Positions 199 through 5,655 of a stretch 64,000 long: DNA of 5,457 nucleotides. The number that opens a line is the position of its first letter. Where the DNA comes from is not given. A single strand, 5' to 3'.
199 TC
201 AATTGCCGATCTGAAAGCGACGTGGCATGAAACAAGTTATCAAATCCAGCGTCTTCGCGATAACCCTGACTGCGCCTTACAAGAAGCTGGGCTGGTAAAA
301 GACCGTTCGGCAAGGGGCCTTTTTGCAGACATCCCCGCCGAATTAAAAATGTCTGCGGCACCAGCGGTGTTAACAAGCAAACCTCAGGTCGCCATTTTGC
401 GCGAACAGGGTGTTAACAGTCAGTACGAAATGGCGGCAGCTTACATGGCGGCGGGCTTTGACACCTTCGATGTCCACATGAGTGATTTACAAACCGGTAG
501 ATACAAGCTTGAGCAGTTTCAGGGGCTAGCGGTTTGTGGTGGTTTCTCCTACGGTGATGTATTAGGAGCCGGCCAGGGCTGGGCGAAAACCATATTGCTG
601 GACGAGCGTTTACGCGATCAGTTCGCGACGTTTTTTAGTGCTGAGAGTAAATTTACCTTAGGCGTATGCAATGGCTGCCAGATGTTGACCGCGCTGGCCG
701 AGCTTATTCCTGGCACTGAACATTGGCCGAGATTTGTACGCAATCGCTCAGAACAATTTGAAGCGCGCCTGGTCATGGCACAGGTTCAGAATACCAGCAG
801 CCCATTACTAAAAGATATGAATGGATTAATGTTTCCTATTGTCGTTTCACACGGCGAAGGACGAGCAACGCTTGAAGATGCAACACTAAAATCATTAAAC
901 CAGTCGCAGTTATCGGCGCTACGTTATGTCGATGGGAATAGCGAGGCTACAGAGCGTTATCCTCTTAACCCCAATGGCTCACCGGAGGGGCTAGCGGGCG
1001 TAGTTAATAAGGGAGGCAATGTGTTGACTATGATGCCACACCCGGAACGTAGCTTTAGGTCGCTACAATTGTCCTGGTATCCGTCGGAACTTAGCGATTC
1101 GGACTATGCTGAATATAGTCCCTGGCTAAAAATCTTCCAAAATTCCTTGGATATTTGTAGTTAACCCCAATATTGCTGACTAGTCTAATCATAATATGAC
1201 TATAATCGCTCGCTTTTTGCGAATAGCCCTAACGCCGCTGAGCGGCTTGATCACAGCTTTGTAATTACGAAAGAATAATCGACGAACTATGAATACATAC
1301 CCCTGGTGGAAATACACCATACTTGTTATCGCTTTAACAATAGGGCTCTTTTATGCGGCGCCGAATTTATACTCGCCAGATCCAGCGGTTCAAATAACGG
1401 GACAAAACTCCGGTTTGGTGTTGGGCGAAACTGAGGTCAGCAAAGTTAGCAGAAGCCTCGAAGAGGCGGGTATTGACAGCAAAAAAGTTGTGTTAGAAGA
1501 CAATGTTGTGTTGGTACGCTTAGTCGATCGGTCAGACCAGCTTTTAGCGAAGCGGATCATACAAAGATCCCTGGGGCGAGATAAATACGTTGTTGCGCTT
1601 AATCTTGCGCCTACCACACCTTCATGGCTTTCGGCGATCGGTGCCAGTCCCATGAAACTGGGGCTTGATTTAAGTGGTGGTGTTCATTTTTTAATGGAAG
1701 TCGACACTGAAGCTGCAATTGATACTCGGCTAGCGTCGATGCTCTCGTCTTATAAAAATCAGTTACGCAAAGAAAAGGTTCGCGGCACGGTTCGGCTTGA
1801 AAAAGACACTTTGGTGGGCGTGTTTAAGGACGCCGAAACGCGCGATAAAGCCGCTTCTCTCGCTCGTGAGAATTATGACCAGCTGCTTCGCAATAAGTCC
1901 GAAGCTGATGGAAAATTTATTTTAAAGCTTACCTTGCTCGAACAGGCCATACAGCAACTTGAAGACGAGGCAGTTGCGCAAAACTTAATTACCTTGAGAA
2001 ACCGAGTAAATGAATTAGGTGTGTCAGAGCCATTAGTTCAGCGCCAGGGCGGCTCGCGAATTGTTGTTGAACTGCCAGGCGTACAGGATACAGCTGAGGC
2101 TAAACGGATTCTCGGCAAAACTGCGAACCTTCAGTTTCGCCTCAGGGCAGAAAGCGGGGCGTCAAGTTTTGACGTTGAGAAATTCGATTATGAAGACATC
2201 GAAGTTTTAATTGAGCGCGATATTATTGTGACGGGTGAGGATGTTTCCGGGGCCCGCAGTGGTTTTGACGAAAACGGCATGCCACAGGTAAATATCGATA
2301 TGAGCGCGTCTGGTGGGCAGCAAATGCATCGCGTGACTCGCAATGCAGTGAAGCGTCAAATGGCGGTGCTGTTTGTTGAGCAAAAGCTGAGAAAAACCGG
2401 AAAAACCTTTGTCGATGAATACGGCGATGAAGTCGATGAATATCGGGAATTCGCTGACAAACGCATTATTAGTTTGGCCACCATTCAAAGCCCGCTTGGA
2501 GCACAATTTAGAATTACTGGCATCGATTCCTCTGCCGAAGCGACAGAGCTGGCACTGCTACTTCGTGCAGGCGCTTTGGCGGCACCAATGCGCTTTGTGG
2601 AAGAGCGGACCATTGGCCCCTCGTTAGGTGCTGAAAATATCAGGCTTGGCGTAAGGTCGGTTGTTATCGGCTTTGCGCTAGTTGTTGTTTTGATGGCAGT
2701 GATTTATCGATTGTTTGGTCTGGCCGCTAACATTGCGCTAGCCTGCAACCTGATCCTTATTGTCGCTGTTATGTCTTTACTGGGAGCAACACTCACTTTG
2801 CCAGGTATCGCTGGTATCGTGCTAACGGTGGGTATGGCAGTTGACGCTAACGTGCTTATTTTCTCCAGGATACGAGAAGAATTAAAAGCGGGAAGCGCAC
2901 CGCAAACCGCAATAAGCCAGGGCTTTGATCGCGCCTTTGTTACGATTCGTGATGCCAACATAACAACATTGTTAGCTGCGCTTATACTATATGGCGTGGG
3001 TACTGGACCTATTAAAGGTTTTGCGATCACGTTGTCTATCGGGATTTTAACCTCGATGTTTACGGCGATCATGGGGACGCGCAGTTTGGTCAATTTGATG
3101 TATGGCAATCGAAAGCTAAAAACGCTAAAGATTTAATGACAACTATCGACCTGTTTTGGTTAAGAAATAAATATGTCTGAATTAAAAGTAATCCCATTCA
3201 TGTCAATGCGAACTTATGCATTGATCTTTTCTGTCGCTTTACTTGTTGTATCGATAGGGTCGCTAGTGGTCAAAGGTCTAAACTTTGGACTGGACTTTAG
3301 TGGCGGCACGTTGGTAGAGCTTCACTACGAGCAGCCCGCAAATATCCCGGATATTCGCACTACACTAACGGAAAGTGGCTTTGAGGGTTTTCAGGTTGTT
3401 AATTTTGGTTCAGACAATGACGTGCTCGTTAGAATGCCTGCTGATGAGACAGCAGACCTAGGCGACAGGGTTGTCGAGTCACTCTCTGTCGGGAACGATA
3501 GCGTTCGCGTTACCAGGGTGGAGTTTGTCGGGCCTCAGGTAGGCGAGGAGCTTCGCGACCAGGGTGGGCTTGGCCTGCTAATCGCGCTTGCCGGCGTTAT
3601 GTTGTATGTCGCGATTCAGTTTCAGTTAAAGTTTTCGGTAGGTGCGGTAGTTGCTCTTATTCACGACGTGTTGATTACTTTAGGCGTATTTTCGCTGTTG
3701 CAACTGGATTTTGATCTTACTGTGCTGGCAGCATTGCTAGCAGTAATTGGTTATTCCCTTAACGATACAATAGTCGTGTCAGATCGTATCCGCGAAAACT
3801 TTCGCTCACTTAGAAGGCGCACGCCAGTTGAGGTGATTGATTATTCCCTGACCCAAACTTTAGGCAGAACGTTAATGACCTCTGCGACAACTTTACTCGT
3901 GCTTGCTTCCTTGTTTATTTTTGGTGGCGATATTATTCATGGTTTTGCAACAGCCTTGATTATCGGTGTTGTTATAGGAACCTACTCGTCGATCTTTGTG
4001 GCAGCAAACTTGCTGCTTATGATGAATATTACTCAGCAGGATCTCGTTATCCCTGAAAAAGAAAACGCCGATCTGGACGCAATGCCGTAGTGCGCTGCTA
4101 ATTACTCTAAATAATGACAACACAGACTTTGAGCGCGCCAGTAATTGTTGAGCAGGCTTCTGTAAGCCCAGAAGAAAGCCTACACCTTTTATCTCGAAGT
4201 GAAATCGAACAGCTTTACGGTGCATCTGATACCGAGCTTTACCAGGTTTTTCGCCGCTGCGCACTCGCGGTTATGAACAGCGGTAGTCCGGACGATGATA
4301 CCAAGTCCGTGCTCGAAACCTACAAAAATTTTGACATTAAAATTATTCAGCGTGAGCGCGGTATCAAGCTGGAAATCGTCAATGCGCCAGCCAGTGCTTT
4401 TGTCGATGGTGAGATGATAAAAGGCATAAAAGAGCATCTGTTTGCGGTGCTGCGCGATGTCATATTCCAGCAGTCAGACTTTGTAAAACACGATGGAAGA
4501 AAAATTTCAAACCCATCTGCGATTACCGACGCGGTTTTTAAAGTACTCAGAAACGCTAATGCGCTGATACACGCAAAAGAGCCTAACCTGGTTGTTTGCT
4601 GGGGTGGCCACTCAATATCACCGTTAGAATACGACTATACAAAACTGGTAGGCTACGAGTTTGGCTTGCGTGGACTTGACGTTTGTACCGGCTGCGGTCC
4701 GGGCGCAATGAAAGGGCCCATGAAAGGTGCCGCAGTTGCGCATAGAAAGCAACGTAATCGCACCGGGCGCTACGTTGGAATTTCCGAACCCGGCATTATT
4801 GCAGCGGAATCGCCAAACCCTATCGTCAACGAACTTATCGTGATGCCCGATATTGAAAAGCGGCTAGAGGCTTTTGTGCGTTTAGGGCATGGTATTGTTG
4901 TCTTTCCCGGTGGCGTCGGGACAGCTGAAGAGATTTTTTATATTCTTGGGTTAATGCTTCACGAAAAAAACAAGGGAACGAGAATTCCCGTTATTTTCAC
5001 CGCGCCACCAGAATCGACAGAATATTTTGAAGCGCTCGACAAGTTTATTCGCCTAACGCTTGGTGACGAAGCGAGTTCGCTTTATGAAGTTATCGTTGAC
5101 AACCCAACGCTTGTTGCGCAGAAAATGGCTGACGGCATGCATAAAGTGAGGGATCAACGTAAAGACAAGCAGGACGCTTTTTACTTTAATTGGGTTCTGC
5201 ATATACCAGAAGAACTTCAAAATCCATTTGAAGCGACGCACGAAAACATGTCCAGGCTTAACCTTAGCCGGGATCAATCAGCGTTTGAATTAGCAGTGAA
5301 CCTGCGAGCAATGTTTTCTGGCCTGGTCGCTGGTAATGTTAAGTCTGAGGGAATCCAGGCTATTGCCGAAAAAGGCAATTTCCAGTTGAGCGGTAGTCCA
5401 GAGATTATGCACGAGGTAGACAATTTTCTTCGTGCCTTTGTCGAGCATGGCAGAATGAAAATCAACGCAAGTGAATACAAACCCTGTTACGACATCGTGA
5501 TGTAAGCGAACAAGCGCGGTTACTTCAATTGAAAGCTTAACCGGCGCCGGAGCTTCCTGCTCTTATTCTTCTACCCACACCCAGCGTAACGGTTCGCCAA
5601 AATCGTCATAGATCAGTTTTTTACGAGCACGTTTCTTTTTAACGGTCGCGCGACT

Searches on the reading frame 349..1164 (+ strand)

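Call 34: search_protein_families(library=ncbifam, proteins=[window:349-1164:+], max_evalue=1e-10)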
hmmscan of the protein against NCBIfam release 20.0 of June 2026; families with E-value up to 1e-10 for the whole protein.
window:349-1164:+ (271 aa): 7 families
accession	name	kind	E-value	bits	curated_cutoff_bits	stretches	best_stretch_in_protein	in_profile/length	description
NF003672.0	PRK05297.1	equivalog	2.7e-119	399.5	783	1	3-267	1027-1286/1290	phosphoribosylformylglycinamidine synthase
TIGR01735.1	FGAM_synt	equivalog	3.1e-115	386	1123.05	1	10-266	1051-1303/1307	phosphoribosylformylglycinamidine synthase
TIGR01737.1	FGAM_synth_I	equivalog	1.8e-41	142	177.8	1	13-240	2-211/228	phosphoribosylformylglycinamidine synthase I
NF002252.0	PRK01175.1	equivalog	3.8e-40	137.6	298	1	11-242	3-235/261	phosphoribosylformylglycinamidine synthase subunit PurQ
NF002957.0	PRK03619.1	equivalog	3.2e-34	118.2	212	1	13-238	2-202/222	phosphoribosylformylglycinamidine synthase subunit PurQ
TIGR01857.1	FGAM-synthase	equivalog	4.4e-29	100.7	1057.05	1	10-236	976-1216/1239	phosphoribosylformylglycinamidine synthase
TIGR01739.1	tegu_FGAM_synt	hypoth_equivalog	4.2e-19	68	716.1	1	10-265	931-1199/1206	herpesvirus tegument protein/v-FGAM-synthase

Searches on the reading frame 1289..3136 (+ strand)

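Call 34: search_protein_families(library=ncbifam, proteins=[window:1289-3136:+], max_evalue=1e-10)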
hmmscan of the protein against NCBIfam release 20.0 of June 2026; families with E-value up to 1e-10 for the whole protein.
window:1289-3136:+ (615 aa): 19 families
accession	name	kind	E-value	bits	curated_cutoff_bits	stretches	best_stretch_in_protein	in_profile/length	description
NF009545.0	PRK12933.1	equivalog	6.3e-171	569.9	728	1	1-614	10-603/604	protein translocase subunit SecD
TIGR01129.1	secD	equivalog_domain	2.1e-129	432.2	244.4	1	124-601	1-397/397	protein translocase subunit SecD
NF009583.0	PRK13024.1-3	subfamily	8.8e-124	414.2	721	1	116-615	35-442/755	protein translocase subunit SecDF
NF011315.0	PRK14726.1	equivalog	6.3e-103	345.5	1249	2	390-613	309-533/855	protein translocase subunit SecDF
NF009585.0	PRK13024.1-5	equivalog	7.3e-92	308.9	1037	2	406-609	449-652/993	protein translocase subunit SecDF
TIGR00916.1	2A0604s01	subfamily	4.7e-71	239.1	148.6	1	364-594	26-231/231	SecD/SecF family protein translocase subunit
NF009581.0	PRK13024.1-1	equivalog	9.2e-67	225.7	1058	1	222-610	55-416/752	protein translocase subunit SecDF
NF009584.0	PRK13024.1-4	equivalog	1.3e-62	212.3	1171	1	222-605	55-413/759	protein translocase subunit SecDF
NF009540.0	PRK12911.1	equivalog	5.6e-54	183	1878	1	390-600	847-1057/1403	bifunctional preprotein translocase subunit SecD/SecF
NF009580.0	PRK13023.1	equivalog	6.8e-53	180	1153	1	388-602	230-445/775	protein translocase subunit SecDF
NF009582.0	PRK13024.1-2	equivalog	3.3e-31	108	723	1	355-604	237-487/859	protein translocase subunit SecDF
NF006218.0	PRK08343.1-4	subfamily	4.4e-26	91.6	383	1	307-591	111-375/392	preprotein translocase subunit SecD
TIGR00966.2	transloc_SecF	equivalog_domain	4.2e-25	88.8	160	1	408-601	83-276/279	protein translocase subunit SecF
NF046001.1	SecDF_plasm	equivalog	1.9e-19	69.3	500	1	440-604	339-503/878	protein translocase subunit SecDF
NF006216.0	PRK08343.1-2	equivalog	5e-18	65.2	519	1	412-592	306-489/506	preprotein translocase subunit SecD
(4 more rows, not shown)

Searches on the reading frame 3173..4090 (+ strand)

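Call 34: search_protein_families(library=ncbifam, proteins=[window:3173-4090:+], max_evalue=1e-10)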
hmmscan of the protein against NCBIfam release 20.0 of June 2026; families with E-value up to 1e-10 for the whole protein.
window:3173-4090:+ (305 aa): 20 families
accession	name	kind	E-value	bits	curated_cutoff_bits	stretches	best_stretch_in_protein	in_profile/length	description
TIGR00966.2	transloc_SecF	equivalog_domain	6.9e-95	317.7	160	1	7-284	1-279/279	protein translocase subunit SecF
NF009583.0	PRK13024.1-3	subfamily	2.3e-89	300.4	721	1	6-289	456-738/755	protein translocase subunit SecDF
NF011315.0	PRK14726.1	equivalog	1.3e-85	288.1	1249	1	5-298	545-841/855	protein translocase subunit SecDF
NF009585.0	PRK13024.1-5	equivalog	3e-66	224.1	1037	1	7-290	670-983/993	protein translocase subunit SecDF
NF009581.0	PRK13024.1-1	equivalog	1e-60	205.7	1058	1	6-287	448-732/752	protein translocase subunit SecDF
NF009580.0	PRK13023.1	equivalog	1.5e-57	195.4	1153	1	6-289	469-755/775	protein translocase subunit SecDF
TIGR00916.1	2A0604s01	subfamily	1.8e-54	184.8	148.6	1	107-274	66-231/231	SecD/SecF family protein translocase subunit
NF009584.0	PRK13024.1-4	equivalog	8.5e-51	173.2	1171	1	9-288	453-735/759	protein translocase subunit SecDF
NF009540.0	PRK12911.1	equivalog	1.6e-36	125.2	1878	1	119-285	1224-1395/1403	bifunctional preprotein translocase subunit SecD/SecF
NF009582.0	PRK13024.1-2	equivalog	1.1e-32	113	723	1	25-289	547-829/859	protein translocase subunit SecDF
NF006218.0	PRK08343.1-4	subfamily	6.9e-24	84.4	383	1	111-282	222-386/392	preprotein translocase subunit SecD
NF006216.0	PRK08343.1-2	equivalog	7.2e-21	74.5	519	1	102-271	320-488/506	preprotein translocase subunit SecD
TIGR01129.1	secD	equivalog_domain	5.5e-20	71.9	244.4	1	111-280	230-396/397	protein translocase subunit SecD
NF006357.0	PRK08578.2-1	equivalog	1.1e-19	71.4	304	1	16-282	8-271/282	preprotein translocase subunit SecF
NF046001.1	SecDF_plasm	equivalog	2.5e-19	68.9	500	1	26-288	562-850/878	protein translocase subunit SecDF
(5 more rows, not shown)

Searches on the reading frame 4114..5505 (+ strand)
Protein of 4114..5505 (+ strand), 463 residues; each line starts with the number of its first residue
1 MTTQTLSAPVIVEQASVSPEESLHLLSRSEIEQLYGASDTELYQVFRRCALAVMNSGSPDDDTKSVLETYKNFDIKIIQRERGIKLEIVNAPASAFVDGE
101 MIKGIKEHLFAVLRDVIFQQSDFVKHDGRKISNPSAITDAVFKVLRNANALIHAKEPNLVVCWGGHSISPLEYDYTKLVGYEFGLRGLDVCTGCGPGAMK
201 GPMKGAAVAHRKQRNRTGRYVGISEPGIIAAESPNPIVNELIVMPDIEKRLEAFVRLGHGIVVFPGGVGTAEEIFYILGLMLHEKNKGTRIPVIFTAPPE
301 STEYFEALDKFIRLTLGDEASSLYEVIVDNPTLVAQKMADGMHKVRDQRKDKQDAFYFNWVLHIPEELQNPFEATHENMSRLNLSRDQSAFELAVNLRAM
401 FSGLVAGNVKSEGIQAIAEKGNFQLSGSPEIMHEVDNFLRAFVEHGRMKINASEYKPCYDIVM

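Call 34: search_protein_families(library=ncbifam, proteins=[window:4114-5505:+], max_evalue=1e-10)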
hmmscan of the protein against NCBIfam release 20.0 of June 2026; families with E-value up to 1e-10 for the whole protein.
window:4114-5505:+ (463 aa): 2 families
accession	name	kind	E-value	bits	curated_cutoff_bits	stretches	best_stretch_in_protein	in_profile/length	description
NF038390.1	Nsidase_PpnN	equivalog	4.1e-216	718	450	1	15-462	2-450/450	nucleotide 5'-monophosphate nucleosidase PpnN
TIGR00730.1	TIGR00730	subfamily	2e-11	44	96.35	1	175-323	20-156/178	TIGR00730 family Rossman fold protein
